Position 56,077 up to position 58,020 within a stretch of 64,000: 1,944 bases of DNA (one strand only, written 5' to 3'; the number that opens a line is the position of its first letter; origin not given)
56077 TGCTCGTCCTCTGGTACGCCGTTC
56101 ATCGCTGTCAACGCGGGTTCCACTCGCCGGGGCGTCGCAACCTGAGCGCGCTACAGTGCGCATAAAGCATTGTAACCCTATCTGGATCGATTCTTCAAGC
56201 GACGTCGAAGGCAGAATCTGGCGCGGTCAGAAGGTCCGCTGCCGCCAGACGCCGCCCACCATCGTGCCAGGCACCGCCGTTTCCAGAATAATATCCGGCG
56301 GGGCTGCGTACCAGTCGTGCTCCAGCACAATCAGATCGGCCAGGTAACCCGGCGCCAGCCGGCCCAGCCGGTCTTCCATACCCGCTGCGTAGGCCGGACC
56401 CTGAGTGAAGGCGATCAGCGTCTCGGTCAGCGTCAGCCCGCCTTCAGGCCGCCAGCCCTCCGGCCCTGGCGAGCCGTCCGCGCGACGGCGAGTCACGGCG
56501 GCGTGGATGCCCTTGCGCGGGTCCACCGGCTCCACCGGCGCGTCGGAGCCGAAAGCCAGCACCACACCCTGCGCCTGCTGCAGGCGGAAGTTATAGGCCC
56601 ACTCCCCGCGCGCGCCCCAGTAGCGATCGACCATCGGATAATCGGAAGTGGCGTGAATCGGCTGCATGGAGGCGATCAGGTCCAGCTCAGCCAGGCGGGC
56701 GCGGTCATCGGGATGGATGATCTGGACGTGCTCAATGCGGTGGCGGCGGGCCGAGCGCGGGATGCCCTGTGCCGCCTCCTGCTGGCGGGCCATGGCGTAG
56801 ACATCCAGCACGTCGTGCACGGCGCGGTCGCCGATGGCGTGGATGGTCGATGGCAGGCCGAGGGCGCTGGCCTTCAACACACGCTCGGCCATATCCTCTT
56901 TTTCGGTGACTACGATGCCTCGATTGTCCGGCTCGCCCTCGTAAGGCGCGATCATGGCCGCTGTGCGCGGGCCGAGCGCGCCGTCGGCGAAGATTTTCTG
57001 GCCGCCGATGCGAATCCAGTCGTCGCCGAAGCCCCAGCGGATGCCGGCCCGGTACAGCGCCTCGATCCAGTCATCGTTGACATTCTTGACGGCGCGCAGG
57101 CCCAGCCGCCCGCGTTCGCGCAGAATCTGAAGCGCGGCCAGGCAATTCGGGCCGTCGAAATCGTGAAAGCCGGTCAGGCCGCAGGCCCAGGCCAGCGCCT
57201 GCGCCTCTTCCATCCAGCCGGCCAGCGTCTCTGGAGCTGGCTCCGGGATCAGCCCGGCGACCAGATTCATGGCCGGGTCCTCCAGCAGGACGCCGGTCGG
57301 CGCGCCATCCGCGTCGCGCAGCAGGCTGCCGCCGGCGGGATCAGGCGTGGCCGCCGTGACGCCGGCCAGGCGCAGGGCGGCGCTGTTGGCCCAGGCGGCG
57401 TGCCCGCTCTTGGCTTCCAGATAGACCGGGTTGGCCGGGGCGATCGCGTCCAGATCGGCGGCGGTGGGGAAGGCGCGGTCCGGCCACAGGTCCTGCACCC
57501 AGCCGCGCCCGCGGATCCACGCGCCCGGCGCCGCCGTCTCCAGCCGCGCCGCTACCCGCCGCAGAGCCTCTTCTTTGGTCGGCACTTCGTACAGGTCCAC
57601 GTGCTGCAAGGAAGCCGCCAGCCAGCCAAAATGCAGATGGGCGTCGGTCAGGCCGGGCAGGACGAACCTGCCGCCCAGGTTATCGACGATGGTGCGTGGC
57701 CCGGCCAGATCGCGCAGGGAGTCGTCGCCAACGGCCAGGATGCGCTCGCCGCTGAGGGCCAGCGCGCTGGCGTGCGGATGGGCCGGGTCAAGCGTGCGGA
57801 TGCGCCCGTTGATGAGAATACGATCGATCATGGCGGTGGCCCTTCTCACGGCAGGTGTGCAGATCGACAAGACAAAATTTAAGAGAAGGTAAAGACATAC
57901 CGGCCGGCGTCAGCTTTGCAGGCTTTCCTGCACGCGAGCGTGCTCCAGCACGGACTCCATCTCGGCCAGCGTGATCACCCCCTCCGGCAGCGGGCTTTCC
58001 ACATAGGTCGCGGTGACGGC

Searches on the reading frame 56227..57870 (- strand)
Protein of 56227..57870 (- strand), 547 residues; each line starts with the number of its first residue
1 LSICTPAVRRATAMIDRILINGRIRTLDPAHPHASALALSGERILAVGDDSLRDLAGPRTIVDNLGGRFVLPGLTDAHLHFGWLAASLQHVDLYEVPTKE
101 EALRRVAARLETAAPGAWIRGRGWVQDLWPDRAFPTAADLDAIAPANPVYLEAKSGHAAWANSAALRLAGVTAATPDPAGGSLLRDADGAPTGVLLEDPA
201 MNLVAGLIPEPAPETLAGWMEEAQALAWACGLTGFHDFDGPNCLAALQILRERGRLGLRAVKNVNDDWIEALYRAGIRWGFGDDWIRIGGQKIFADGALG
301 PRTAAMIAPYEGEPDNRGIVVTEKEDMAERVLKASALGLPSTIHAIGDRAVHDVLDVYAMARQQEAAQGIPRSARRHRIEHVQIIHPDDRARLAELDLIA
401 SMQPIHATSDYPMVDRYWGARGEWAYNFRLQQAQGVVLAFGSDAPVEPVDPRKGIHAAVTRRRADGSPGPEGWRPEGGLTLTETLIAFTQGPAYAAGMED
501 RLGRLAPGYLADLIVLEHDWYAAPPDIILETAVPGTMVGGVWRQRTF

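Call 55: search_protein_families(library=pfam, proteins=[window:56227-57870:-], max_evalue=0.00001)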
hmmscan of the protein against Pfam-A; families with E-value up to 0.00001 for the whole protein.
window:56227-57870:- (547 aa): 2 families
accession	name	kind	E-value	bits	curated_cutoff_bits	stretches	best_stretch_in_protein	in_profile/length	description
PF07969.17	Amidohydro_3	-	1.2e-101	342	29.7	1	64-541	4-469/472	Amidohydrolase family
PF01979.26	Amidohydro_1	-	2.9e-13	50.2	25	1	417-541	227-343/345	Amidohydrolase family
